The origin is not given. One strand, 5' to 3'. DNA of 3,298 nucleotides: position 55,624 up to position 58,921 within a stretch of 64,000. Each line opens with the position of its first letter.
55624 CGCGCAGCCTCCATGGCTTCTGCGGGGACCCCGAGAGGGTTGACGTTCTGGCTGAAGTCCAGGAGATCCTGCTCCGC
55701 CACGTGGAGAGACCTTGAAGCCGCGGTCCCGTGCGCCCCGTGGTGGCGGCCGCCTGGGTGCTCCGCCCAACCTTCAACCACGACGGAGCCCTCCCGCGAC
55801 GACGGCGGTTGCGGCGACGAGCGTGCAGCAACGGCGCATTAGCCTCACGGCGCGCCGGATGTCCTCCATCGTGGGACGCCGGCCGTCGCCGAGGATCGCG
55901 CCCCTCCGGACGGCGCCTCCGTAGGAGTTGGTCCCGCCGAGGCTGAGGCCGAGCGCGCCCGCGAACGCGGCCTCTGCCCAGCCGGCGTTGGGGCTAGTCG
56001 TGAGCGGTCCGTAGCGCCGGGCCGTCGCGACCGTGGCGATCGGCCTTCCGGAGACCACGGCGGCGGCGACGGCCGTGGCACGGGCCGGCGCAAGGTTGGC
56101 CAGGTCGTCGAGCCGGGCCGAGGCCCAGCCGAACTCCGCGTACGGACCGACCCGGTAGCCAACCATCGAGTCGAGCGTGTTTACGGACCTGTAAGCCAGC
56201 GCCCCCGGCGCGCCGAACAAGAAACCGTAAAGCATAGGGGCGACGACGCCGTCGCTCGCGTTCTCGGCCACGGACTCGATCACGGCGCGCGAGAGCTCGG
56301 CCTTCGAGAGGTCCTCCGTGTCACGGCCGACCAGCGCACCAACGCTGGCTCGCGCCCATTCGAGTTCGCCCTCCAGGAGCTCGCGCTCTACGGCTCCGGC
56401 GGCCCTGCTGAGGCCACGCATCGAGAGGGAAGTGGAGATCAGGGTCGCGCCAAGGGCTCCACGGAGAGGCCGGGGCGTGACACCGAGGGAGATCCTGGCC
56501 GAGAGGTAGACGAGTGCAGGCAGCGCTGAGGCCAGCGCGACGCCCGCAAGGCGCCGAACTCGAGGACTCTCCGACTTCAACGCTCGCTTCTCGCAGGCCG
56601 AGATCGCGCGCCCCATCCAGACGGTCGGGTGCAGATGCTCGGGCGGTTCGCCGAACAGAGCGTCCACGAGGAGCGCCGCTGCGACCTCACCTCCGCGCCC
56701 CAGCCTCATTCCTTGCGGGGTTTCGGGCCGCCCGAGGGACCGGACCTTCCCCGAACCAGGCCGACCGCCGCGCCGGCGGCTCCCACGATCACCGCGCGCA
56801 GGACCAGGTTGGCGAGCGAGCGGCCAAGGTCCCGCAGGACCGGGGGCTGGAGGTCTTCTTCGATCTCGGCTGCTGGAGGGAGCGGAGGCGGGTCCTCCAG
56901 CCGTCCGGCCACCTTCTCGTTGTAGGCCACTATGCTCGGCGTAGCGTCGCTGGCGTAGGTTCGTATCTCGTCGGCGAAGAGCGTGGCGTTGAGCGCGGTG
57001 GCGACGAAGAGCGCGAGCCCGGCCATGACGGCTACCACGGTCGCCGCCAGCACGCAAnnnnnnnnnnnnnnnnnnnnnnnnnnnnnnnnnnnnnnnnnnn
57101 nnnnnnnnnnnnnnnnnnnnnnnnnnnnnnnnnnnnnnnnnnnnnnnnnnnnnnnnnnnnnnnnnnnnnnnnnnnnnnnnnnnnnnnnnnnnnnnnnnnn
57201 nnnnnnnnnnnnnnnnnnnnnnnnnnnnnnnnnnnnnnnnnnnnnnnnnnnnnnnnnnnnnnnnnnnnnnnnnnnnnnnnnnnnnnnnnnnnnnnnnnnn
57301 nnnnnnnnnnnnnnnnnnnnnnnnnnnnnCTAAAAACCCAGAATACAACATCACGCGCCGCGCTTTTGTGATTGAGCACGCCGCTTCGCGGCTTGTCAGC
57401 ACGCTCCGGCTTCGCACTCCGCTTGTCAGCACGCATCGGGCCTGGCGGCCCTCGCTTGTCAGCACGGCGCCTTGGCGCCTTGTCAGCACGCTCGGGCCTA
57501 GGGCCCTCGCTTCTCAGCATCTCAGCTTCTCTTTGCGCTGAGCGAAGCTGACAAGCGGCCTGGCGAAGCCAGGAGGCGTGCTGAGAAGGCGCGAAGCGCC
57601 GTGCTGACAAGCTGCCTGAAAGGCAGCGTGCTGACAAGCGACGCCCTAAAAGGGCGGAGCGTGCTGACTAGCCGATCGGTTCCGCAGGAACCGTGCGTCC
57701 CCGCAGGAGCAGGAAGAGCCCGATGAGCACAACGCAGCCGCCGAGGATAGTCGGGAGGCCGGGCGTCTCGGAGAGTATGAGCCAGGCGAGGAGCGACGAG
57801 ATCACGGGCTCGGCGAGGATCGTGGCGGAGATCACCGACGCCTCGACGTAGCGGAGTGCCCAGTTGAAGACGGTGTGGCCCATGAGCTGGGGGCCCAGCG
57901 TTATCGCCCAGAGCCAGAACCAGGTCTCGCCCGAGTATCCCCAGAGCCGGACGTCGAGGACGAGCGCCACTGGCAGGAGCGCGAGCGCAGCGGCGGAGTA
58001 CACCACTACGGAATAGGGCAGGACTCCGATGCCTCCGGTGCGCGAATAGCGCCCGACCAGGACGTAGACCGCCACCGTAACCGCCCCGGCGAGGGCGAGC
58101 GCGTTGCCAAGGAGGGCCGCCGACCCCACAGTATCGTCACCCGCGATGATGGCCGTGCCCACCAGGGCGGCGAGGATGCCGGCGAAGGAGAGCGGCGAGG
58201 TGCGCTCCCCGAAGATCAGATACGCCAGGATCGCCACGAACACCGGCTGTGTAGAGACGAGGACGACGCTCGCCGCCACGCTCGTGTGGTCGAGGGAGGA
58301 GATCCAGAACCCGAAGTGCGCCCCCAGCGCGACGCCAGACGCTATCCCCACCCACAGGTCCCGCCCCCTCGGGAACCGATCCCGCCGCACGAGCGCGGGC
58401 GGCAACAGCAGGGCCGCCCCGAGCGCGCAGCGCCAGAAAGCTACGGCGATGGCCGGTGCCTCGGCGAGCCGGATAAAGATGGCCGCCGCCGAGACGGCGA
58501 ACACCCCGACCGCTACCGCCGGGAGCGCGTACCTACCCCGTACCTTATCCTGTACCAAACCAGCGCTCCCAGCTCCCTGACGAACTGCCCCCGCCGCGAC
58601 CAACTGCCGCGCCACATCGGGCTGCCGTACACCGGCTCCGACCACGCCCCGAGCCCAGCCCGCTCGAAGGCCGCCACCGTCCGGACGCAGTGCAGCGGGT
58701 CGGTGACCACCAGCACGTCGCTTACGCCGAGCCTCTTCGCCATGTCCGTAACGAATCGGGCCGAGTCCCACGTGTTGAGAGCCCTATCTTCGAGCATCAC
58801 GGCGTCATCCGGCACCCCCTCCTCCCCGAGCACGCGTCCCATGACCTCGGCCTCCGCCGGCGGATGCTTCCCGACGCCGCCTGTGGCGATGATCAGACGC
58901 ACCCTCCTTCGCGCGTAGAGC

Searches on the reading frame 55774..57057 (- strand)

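Call 53: search_protein_families(library=pfam, proteins=[window:55774-57057:-], max_evalue=0.01)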
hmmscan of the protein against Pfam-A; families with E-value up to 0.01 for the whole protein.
window:55774-57057:- (427 aa): 1 family
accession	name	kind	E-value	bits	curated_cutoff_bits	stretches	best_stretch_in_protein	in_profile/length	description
PF03186.18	CobD_Cbib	-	1.1e-89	300.9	34.4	1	126-407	2-282/282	CobD/Cbib protein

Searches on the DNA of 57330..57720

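Call 64: search_rna_families(source=window, start=57330, end=57720, threshold=evalue, max_evalue=10)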
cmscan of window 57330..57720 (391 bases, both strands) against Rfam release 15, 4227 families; matches with E-value up to 10: 5.
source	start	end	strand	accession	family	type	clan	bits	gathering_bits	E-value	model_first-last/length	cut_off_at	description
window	57389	57674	-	RF04104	MIR918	Gene; miRNA;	-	46.1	268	4.9e-07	1-265/265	no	MIR918 microRNA precursor family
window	57460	57607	+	RF04085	mir-1271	Gene; miRNA;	-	27.1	80.5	0.00049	1-77/77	no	mir-1271 microRNA precursor family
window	57426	57607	-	RF02868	ncS037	Gene; sRNA;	-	15.5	112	2.9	1-152/152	no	Burkholderia sRNA 37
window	57479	57607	+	RF02272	Vax2os1_3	Gene; lncRNA;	-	11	50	4.8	1-199/199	no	Vax2os1 conserved region 3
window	57379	57392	+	RF01687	Acido-Lenti-1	Gene; sRNA;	-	10.4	37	9.6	32-45/46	no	Acido-Lenti-1 RNA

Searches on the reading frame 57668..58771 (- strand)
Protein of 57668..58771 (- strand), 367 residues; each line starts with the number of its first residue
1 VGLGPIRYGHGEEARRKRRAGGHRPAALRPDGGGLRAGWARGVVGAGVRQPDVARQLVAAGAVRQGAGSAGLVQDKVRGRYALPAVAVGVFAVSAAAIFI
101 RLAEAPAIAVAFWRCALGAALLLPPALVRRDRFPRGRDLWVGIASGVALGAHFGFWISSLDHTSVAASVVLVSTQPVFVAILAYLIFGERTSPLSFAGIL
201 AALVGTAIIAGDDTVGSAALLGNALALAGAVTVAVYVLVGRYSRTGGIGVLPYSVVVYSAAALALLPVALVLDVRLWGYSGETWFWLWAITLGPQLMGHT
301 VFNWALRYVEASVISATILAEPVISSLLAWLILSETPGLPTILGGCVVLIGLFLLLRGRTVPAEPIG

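Call 53: search_protein_families(library=pfam, proteins=[window:57668-58771:-], max_evalue=0.01)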
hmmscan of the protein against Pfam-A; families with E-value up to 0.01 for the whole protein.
window:57668-58771:- (367 aa): 2 families
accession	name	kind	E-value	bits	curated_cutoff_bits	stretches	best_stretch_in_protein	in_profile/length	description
PF00892.27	EamA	-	7.4e-35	120.6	28.2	2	85-209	6-133/135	EamA-like transporter family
PF16913.11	PUNUT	-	0.0048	16.6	30.6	1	140-218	75-153/321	Purine nucleobase transmembrane transport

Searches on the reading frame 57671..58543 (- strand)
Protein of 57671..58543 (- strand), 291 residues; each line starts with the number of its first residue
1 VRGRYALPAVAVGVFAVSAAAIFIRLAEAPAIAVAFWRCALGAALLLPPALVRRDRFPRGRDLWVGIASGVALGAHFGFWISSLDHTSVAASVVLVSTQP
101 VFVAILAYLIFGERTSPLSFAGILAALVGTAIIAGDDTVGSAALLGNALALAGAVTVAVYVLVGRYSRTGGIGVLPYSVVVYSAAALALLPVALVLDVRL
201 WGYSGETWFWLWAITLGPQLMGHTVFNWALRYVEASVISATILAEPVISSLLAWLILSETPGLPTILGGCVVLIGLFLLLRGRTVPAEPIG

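Call 82: find_homologous_proteins(query=window:57671-58543:-, max_evalue=1e-40)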
Query window:57671-58543:- (291 aa): 1237 proteins with E <= 1e-40 among 8000 candidates; the best 120 are listed.
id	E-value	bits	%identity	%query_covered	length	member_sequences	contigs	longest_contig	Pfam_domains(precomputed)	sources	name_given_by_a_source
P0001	6.0e-172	589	98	100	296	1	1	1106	PF00892.27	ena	-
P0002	1.3e-171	588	98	100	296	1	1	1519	PF00892.27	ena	-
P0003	2.5e-171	587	98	100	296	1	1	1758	PF00892.27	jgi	jgi:drug/metabolite transporter (DMT)-like permease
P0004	4.3e-171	586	98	100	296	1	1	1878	PF00892.27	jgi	jgi:drug/metabolite transporter (DMT)-like permease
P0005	1.0e-170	585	97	100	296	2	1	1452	PF00892.27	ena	-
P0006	4.3e-170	583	97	100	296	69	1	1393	PF00892.27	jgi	jgi:drug/metabolite transporter (DMT)-like permease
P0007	8.5e-170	582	97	100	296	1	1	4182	PF00892.27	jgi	jgi:drug/metabolite transporter (DMT)-like permease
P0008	1.9e-168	577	96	100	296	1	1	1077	PF00892.27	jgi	jgi:drug/metabolite transporter (DMT)-like permease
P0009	1.7e-167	574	98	97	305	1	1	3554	PF00892.27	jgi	jgi:drug/metabolite transporter (DMT)-like permease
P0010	3.8e-167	573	95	100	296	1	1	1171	PF00892.27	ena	-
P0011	1.4e-166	571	95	100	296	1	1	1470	PF00892.27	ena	-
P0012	2.2e-166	571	95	100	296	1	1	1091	PF00892.27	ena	-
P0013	6.0e-166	569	95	100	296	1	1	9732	PF00892.27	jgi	jgi:drug/metabolite transporter (DMT)-like permease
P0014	1.1e-165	568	94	100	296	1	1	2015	PF00892.27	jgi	jgi:drug/metabolite transporter (DMT)-like permease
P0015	3.6e-165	567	93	100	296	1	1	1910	PF00892.27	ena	-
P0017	4.9e-165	566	93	100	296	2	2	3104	PF00892.27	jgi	jgi:drug/metabolite transporter (DMT)-like permease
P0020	2.2e-163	561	93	100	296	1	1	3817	PF00892.27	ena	-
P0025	7.6e-159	546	90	100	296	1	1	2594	PF00892.27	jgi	jgi:drug/metabolite transporter (DMT)-like permease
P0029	3.7e-158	544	90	100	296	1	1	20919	PF00892.27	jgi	jgi:drug/metabolite transporter (DMT)-like permease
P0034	4.8e-155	533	89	100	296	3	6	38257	PF00892.27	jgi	jgi:drug/metabolite transporter (DMT)-like permease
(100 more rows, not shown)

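Call 83: find_encoding_contigs(protein=P0007, flank=1500, max_places=2)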
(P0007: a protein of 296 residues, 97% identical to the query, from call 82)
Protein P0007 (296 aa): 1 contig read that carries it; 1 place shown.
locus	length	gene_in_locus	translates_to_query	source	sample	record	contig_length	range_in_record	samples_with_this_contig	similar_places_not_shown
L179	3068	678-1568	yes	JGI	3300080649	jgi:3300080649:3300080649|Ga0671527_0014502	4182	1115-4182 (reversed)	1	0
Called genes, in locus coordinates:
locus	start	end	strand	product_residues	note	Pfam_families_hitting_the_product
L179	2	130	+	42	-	?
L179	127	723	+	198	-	PF02698:DUF218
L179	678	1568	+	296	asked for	PF00892:EamA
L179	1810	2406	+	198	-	-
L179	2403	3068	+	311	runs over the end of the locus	PF03186:CobD_Cbib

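Call 84: find_encoding_contigs(protein=P0013, flank=1500, max_places=2)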
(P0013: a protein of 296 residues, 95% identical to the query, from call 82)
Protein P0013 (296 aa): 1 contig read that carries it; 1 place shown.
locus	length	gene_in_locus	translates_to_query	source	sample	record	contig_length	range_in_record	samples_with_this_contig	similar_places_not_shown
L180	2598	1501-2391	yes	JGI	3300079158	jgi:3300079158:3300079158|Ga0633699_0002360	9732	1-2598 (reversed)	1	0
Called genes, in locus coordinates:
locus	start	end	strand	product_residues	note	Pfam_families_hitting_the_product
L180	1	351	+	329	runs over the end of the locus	PF13367:PrsW-protease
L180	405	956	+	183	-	PF12804:NTP_transf_3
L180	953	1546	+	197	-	PF02698:DUF218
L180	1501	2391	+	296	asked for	PF00892:EamA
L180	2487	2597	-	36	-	?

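Call 85: find_encoding_contigs(protein=P0029, flank=1500, max_places=2)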
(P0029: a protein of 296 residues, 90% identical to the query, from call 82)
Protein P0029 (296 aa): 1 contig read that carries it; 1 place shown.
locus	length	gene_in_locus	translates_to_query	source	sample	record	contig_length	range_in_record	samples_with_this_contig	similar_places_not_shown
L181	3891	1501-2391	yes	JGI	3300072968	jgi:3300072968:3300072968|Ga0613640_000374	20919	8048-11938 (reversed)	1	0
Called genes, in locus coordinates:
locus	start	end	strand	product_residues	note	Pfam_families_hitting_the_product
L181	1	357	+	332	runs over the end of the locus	PF13367:PrsW-protease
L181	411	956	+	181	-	PF12804:NTP_transf_3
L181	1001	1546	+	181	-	PF02698:DUF218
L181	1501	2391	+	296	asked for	PF00892:EamA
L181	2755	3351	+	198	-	-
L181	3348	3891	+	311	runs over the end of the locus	PF03186:CobD_Cbib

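Call 86: find_encoding_contigs(protein=P0034, flank=1500, max_places=4)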
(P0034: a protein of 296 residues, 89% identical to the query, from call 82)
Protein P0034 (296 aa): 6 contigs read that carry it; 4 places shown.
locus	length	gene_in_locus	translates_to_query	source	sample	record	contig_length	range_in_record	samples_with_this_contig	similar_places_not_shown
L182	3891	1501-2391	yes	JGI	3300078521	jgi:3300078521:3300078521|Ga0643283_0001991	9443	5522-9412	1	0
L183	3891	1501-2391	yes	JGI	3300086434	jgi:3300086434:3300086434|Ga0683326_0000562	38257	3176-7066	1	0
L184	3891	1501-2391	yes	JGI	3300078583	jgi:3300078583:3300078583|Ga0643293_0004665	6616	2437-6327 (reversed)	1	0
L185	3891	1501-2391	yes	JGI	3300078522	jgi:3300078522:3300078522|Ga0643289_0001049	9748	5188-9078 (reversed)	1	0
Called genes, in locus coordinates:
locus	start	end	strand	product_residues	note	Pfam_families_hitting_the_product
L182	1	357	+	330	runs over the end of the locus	PF13367:PrsW-protease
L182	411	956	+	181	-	PF12804:NTP_transf_3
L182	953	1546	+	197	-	PF02698:DUF218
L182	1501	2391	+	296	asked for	PF00892:EamA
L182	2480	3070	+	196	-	-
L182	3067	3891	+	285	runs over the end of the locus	?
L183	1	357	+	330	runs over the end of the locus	PF13367:PrsW-protease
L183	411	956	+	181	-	PF12804:NTP_transf_3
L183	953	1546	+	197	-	PF02698:DUF218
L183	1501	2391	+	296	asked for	PF00892:EamA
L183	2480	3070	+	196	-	-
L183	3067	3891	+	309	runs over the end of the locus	PF03186:CobD_Cbib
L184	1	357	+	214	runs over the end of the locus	?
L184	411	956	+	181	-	PF12804:NTP_transf_3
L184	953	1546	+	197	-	PF02698:DUF218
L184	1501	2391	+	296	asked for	PF00892:EamA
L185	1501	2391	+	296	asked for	PF00892:EamA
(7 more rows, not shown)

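Call 88: find_encoding_contigs(protein=P0009, flank=800, max_places=2)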
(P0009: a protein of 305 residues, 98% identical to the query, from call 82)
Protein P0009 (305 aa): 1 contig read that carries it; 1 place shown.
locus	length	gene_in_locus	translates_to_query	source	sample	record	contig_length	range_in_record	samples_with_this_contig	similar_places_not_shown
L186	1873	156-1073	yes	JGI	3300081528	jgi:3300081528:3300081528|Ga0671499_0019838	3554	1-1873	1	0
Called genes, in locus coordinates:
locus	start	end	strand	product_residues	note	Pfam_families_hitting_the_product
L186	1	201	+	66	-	?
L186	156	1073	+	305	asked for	PF00892:EamA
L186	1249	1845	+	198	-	-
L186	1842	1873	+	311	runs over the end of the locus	PF03186:CobD_Cbib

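Call 89: find_encoding_contigs(protein=P0017, flank=800, max_places=2)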
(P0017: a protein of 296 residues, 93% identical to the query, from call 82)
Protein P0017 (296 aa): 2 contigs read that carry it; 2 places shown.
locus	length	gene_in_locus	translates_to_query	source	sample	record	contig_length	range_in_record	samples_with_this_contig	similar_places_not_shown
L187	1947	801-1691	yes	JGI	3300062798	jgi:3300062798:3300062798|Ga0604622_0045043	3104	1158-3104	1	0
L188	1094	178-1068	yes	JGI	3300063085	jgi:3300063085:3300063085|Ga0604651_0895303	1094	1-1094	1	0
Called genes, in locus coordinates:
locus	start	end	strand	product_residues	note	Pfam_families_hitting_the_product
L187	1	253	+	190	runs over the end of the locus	PF12804:NTP_transf_3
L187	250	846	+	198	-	PF02698:DUF218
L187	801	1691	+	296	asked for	PF00892:EamA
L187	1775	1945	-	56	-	?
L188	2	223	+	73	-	?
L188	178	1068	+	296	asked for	PF00892:EamA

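Call 90: find_encoding_contigs(protein=P0020, flank=800, max_places=2)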
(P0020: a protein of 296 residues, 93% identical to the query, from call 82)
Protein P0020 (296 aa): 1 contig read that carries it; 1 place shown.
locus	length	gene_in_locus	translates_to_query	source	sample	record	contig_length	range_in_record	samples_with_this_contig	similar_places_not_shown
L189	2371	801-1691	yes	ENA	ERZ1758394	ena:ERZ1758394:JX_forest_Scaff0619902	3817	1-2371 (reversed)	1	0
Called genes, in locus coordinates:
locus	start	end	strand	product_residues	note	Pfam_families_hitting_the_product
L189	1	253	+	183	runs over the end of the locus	PF12804:NTP_transf_3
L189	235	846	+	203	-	PF02698:DUF218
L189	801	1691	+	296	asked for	PF00892:EamA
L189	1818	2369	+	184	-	?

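Call 91: find_encoding_contigs(protein=P0025, flank=800, max_places=2)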
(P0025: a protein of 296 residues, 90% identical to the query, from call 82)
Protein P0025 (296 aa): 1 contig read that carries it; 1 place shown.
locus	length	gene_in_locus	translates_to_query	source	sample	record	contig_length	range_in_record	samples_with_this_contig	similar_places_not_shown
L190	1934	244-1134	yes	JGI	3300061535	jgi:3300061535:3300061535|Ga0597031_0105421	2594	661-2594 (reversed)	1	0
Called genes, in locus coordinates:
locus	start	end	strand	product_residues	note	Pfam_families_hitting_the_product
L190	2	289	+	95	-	PF02698:DUF218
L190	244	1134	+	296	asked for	PF00892:EamA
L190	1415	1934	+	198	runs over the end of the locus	-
